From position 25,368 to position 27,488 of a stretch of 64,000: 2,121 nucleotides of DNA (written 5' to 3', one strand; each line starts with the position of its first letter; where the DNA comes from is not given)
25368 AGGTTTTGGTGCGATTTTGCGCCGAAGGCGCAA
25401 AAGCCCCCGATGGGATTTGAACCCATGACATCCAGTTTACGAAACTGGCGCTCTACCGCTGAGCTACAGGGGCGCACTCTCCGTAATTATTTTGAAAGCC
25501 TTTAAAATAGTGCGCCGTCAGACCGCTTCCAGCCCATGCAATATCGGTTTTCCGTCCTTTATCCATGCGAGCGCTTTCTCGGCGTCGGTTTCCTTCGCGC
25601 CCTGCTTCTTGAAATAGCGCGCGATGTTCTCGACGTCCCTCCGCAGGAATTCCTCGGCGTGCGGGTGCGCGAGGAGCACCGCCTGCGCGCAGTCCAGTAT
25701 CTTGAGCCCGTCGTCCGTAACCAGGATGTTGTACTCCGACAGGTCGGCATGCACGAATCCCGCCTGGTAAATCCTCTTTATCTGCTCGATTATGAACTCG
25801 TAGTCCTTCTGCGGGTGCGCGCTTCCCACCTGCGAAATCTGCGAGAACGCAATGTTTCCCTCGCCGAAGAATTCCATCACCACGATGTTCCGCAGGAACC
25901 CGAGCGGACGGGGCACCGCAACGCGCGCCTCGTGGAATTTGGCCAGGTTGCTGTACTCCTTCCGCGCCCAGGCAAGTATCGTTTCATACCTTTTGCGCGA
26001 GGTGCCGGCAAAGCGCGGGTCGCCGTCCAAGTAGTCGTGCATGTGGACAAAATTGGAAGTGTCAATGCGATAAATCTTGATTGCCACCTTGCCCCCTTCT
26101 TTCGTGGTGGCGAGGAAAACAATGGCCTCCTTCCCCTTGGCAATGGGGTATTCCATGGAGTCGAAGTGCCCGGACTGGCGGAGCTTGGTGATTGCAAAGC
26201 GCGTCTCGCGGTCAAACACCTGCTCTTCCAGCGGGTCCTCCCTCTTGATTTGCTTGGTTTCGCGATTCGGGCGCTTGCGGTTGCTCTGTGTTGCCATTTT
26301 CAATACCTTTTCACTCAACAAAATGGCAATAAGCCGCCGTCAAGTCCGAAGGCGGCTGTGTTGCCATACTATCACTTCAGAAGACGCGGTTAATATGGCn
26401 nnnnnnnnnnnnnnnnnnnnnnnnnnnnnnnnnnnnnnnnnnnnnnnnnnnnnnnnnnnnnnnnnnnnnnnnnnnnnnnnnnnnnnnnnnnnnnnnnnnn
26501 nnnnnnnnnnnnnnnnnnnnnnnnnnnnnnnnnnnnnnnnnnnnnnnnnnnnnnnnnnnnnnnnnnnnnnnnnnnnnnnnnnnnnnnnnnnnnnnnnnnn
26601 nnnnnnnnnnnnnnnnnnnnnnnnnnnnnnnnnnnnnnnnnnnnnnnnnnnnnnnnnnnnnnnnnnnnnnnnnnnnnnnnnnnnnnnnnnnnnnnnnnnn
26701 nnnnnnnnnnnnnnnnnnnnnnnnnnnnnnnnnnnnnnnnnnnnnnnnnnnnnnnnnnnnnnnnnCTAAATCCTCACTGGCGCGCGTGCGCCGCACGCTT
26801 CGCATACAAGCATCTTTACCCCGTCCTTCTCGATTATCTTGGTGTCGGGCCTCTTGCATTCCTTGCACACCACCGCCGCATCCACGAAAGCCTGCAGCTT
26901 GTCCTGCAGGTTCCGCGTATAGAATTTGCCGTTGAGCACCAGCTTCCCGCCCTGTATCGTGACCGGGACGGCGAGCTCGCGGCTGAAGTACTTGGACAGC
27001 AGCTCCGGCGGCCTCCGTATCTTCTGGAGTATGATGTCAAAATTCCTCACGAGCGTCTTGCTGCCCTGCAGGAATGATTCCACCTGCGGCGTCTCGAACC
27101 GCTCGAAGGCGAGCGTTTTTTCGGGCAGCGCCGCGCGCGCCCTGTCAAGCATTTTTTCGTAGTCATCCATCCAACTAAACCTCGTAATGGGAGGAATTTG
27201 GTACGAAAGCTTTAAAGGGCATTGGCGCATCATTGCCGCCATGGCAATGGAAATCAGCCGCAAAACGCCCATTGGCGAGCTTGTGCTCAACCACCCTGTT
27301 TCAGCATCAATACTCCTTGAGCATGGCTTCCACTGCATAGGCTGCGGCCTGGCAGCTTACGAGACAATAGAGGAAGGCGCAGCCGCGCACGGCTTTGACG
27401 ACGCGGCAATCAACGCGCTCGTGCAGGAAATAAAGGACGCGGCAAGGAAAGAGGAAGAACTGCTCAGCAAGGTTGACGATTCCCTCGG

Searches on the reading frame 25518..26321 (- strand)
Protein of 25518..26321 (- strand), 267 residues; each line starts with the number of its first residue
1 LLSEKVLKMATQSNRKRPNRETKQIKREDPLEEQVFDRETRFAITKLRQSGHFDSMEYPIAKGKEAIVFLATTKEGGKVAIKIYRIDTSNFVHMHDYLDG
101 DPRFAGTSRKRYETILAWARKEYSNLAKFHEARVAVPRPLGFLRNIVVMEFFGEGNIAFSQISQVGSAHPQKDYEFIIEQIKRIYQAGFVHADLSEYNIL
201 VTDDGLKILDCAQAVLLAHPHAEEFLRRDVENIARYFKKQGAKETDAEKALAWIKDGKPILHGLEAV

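Call 11: search_protein_families(library=pfam, proteins=[window:25518-26321:-])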
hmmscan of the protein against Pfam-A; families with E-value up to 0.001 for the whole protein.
window:25518-26321:- (267 aa): 4 families
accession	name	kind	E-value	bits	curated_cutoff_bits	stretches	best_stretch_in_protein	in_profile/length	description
PF01163.29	RIO1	-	2.1e-54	184.5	22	1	68-249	2-186/187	RIO domain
PF03109.22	ABC1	-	7.3e-07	29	22.9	0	133-239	129-231/244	ABC1 atypical kinase-like domain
PF00069.31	Pkinase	-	0.00016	21.6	31.7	0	147-218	75-149/263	Protein kinase domain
PF06293.20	Kdo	-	0.00045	20.2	21.3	0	119-248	58-201/207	Lipopolysaccharide kinase (Kdo/WaaP) family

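Call 15: find_related_loci(query=window:25518-26321:-, collection=genome_contigs, flank=6000)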
Query window:25518-26321:- (267 aa) in genome_contigs; peptide patterns used: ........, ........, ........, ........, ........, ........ (x = any residue, [..] = any of these).
87 stretches matched a pattern; 10 encode a relative of the query (tblastn E <= 1e-3); 10 distinct loci.
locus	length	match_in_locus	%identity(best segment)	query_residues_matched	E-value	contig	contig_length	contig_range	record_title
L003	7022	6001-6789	96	5-267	6e-175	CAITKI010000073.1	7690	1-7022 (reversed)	uncultured Candidatus Micrarchaeota archaeon isolate AM-lipid-02-D9_bin-1051 genome assembly, contig: bin-1051:073/154,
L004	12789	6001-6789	91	5-267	1e-166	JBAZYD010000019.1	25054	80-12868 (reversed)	MAG: Candidatus Micrarchaeia archaeon isolate SO_2017_GW1_72 NODE_8050_length_25054_cov_1.277049_OW334_2017, whole genom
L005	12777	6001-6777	90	9-267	5e-165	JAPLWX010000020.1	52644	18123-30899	MAG: Candidatus Micrarchaeota archaeon isolate LacPavin_0419_WC90_MAG_54_17 LacPavin_0419_WC90_scaffold_61808, whole gen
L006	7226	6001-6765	89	13-267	2e-158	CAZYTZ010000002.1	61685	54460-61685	MAG TPA_asm: Candidatus Micrarchaeota archaeon isolate SRP178699_co1_434 genome assembly, contig: NODE_395_length_61685_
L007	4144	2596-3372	78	9-267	2e-149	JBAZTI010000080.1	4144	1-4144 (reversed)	MAG: Candidatus Micrarchaeia archaeon isolate SO_2017_GW1_2 NODE_84109_length_4144_cov_0.910879_OW334_2017, whole genome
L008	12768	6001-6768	69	11-267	9e-126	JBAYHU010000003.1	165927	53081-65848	MAG: Candidatus Micrarchaeia archaeon isolate SO_2016_GW1_157 scaffold00188_OW334_2016, whole genome shotgun sequence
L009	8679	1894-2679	68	6-267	2e-125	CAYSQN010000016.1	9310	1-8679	MAG TPA_asm: Candidatus Micrarchaeota archaeon isolate binchicken_co105_55 genome assembly, contig: NODE_9709_length_931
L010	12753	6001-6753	70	16-267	7e-123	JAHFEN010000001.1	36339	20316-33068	MAG: Candidatus Micrarchaeota archaeon isolate nzgw27 NODE_781_length_36340_cov_2.351280, whole genome shotgun sequence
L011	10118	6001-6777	68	9-267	6e-122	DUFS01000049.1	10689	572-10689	MAG TPA_asm: Candidatus Micrarchaeota archaeon isolate UBA10161 contig_3703, whole genome shotgun sequence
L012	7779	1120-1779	39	34-243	8e-44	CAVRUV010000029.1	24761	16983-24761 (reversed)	MAG: uncultured Candidatus Woesearchaeota archaeon isolate MFD02832.bin.4.205 genome assembly, contig: contig_65900, who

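Call 84: find_homologous_proteins(query=window:25518-26321:-, max_evalue=1e-60)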
Query window:25518-26321:- (267 aa): 75 proteins with E <= 1e-60 among 1634 candidates.
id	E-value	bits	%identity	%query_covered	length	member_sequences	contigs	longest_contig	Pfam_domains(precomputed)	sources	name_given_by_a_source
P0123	7.8e-157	538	92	97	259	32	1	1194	PF03109.23,PF01163.29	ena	-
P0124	6.9e-155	532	90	97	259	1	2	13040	PF06293.21,PF01163.29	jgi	-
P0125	2.7e-154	530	91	97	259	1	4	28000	PF03109.23,PF01163.29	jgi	-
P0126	7.5e-152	522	89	97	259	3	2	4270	PF06293.21,PF03109.23,PF01163.29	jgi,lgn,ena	-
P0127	1.4e-151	521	90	97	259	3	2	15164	PF03109.23,PF01163.29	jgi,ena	-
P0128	9.4e-150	515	89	96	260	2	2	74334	PF03109.23,PF01163.29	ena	-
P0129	4.7e-144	496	83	97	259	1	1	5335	PF06293.21,PF03109.23,PF01163.29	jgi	jgi:RIO kinase 1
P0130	8.2e-141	486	83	97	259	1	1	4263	PF03109.23,PF01163.29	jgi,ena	-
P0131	3.1e-138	477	79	97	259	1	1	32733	PF03109.23,PF01163.29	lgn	-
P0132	1.2e-137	475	80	97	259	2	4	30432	PF03109.23,PF01163.29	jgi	jgi:RIO kinase 1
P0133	1.2e-137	475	80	97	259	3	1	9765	PF01163.29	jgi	-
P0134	2.1e-137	475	78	97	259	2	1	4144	PF01163.29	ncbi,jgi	ncbi:MAG: RIO1 family regulatory kinase/ATPase [Candidatus Micrarchaeia archaeon]|jgi:RIO kinase 1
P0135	4.4e-137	474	81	96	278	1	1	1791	PF03109.23,PF01163.29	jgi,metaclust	metaclust:\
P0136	5.3e-137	473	81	97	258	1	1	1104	PF01163.29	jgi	jgi:RIO kinase 1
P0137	2.2e-136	471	79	97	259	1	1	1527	PF03109.23,PF01163.29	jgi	jgi:RIO kinase 1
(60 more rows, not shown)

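Call 85: find_encoding_contigs(protein=P0125, flank=3500, max_places=4)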
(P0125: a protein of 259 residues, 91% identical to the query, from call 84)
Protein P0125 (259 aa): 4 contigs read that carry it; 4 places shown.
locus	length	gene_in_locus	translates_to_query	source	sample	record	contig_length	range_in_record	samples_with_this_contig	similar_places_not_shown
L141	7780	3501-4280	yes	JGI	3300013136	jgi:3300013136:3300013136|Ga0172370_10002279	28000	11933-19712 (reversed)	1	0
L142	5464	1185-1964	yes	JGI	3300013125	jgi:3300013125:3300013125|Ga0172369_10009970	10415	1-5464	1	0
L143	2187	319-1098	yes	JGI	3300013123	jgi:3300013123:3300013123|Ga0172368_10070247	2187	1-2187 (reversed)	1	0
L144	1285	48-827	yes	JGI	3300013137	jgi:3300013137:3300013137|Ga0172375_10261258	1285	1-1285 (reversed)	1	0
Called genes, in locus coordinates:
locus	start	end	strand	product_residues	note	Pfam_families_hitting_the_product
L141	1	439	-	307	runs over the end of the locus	PF00890:FAD_binding_2 (faint), PF01134:GIDA (faint), PF03486:HI0933_like (faint), PF07992:Pyr_redox_2, PF12831:FAD_oxidored (faint), PF13738:Pyr_redox_3, PF00070:Pyr_redox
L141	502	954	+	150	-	PF22811:Zn_ribbon_NrdR, PF03477:ATP-cone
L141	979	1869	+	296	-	PF06550:SPP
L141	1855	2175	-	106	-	PF08984:DUF1858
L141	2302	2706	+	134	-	PF01873:eIF-5_eIF-2B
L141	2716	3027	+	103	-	PF01176:eIF-1a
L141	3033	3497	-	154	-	PF03479:PCC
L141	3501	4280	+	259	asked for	PF03109:ABC1 (faint), PF01163:RIO1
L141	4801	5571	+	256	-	-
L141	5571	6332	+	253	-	-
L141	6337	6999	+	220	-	PF00121:TIM, PF05690:ThiG, PF00290:Trp_syntA (weak), PF01070:FMN_dh (faint)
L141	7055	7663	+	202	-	PF00702:Hydrolase, PF13419:HAD_2, PF13242:Hydrolase_like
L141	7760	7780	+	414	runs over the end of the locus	PF00764:Arginosuc_synth, PF20979:Arginosuc_syn_C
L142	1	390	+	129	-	?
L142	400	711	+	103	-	PF01176:eIF-1a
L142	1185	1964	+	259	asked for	PF03109:ABC1 (faint), PF01163:RIO1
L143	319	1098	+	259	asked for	PF03109:ABC1 (faint), PF01163:RIO1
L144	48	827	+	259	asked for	PF03109:ABC1 (faint), PF01163:RIO1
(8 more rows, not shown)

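Call 86: find_encoding_contigs(protein=P0132, flank=3500, max_places=4)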
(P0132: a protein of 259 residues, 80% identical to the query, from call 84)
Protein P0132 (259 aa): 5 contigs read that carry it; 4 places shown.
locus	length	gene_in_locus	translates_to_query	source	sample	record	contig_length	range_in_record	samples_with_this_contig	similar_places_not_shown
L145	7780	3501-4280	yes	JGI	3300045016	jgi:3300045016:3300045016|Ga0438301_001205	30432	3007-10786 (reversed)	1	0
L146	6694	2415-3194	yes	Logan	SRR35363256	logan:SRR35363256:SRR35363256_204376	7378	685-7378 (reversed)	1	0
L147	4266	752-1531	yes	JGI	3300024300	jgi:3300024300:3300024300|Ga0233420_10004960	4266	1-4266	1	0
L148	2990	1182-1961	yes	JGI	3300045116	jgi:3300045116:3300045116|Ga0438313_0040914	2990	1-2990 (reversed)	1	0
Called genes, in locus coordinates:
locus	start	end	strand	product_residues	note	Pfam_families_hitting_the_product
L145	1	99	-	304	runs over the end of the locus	PF00890:FAD_binding_2 (faint), PF07992:Pyr_redox_2, PF13738:Pyr_redox_3, PF00070:Pyr_redox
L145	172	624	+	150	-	PF22811:Zn_ribbon_NrdR, PF03477:ATP-cone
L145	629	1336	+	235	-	PF00710:Asparaginase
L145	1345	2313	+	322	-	PF06550:SPP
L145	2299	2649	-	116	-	PF08984:DUF1858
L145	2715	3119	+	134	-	PF01873:eIF-5_eIF-2B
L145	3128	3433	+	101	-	PF01176:eIF-1a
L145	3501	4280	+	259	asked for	PF03109:ABC1 (faint), PF01163:RIO1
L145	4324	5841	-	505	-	PF04055:Radical_SAM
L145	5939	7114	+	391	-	PF00155:Aminotran_1_2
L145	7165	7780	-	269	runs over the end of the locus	-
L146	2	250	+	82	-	?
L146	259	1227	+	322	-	PF06550:SPP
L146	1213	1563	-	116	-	PF08984:DUF1858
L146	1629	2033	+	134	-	PF01873:eIF-5_eIF-2B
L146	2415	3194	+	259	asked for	PF03109:ABC1 (faint), PF01163:RIO1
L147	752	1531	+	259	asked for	PF03109:ABC1 (faint), PF01163:RIO1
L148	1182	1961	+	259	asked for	PF03109:ABC1 (faint), PF01163:RIO1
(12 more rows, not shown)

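Call 87: find_encoding_contigs(protein=P0131, flank=3500, max_places=2)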
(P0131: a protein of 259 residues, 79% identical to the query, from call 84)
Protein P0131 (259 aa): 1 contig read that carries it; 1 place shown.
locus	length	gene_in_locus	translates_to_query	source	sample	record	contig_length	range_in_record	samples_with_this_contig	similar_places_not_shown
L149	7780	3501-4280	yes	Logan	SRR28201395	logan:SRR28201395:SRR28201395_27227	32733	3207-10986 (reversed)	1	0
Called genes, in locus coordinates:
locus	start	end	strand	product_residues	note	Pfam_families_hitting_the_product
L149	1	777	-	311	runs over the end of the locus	PF00890:FAD_binding_2 (faint), PF03486:HI0933_like (faint), PF07992:Pyr_redox_2, PF13738:Pyr_redox_3, PF00070:Pyr_redox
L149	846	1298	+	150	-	PF22811:Zn_ribbon_NrdR, PF03477:ATP-cone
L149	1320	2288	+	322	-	PF06550:SPP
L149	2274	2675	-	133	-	PF08984:DUF1858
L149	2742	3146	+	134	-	PF01873:eIF-5_eIF-2B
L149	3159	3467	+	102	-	PF02736:Myosin_N (faint), PF01176:eIF-1a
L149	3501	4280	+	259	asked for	PF03109:ABC1 (faint), PF01163:RIO1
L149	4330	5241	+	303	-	PF13489:Methyltransf_23, PF08241:Methyltransf_11, PF08242:Methyltransf_12, PF13649:Methyltransf_25, PF13847:Methyltransf_31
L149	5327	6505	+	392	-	PF00155:Aminotran_1_2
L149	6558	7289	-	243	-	-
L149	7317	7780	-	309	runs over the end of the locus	PF03891:DUF333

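Call 91: find_encoding_contigs(protein=P0129, flank=3500, max_places=2)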
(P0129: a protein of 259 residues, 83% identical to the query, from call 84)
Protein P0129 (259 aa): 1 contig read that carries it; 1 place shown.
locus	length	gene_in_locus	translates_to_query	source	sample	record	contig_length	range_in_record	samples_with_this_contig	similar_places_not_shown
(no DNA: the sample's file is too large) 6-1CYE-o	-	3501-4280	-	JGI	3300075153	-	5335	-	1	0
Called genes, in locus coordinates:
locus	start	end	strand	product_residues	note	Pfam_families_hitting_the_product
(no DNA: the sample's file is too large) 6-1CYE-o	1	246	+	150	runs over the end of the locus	PF22811:Zn_ribbon_NrdR, PF03477:ATP-cone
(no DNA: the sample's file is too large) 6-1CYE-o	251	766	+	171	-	PF00710:Asparaginase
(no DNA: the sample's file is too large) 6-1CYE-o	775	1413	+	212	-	-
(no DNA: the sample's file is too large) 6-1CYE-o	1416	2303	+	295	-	PF06550:SPP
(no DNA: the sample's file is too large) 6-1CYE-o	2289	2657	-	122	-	PF08984:DUF1858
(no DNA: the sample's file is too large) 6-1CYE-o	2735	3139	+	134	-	PF01873:eIF-5_eIF-2B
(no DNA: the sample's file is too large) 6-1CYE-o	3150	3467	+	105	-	PF01176:eIF-1a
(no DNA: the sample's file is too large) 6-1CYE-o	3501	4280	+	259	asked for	PF03109:ABC1 (faint), PF01163:RIO1, PF06293:Kdo (faint)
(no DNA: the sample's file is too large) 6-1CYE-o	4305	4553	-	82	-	?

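Call 92: find_encoding_contigs(protein=P0127, flank=3500, max_places=2)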
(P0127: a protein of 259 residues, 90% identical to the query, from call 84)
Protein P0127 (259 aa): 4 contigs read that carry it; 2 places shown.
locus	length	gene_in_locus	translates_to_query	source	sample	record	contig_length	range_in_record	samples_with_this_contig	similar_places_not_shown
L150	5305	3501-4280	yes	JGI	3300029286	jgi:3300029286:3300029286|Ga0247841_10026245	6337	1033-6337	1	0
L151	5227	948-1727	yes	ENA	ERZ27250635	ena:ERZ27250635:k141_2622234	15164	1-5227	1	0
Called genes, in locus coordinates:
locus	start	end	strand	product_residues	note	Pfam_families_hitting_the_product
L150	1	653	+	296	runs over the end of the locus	PF06550:SPP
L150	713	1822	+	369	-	PF02518:HATPase_c (weak)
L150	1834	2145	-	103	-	PF08984:DUF1858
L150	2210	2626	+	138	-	PF01873:eIF-5_eIF-2B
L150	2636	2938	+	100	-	PF01176:eIF-1a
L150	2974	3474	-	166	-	-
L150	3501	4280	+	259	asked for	PF03109:ABC1 (faint), PF01163:RIO1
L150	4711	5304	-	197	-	?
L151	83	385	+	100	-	PF01176:eIF-1a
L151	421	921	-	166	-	-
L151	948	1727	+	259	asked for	PF03109:ABC1 (faint), PF01163:RIO1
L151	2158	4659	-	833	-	-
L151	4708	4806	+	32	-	-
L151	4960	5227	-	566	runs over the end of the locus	-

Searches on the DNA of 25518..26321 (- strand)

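Call 18: search_rna_families(sources=[L003, L004, L005, L006, L007, L008, L009, L010, L011], threshold=gathering)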
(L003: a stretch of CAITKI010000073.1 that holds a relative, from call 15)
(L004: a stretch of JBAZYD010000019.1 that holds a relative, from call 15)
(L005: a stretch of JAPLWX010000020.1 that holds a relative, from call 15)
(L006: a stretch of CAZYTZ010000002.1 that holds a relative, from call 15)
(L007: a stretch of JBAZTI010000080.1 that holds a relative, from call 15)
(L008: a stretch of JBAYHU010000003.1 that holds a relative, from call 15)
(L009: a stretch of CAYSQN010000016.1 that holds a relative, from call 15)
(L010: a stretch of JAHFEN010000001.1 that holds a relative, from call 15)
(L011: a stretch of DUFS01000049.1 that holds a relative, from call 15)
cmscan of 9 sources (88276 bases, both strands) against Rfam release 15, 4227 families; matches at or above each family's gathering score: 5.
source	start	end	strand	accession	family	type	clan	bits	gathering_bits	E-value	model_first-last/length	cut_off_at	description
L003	6817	6888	-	RF00005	tRNA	Gene; tRNA;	CL00001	72.9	29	6.7e-14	1-71/71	no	tRNA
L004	9296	9367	-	RF00005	tRNA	Gene; tRNA;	CL00001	72.9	29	6.7e-14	1-71/71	no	tRNA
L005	8143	8214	-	RF00005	tRNA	Gene; tRNA;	CL00001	71.3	29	1.9e-13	1-71/71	no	tRNA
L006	6921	6992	-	RF00005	tRNA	Gene; tRNA;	CL00001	71.3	29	1.9e-13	1-71/71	no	tRNA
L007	3579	3650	-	RF00005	tRNA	Gene; tRNA;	CL00001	71.3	29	1.9e-13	1-71/71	no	tRNA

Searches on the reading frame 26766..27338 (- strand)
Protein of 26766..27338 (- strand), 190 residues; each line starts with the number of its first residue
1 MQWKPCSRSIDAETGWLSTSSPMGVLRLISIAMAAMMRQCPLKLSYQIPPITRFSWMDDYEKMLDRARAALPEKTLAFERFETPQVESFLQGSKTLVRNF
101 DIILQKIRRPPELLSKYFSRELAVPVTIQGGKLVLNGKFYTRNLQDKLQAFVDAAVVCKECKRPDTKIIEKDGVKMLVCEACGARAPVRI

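Call 11: search_protein_families(library=pfam, proteins=[window:26766-27338:-])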
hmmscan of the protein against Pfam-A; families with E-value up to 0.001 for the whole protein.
window:26766-27338:- (190 aa): 1 family
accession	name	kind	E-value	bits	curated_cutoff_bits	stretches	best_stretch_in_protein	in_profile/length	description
PF01873.23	eIF-5_eIF-2B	-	8.7e-31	106.7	27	1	76-185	6-117/117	Domain found in IF2B/IF5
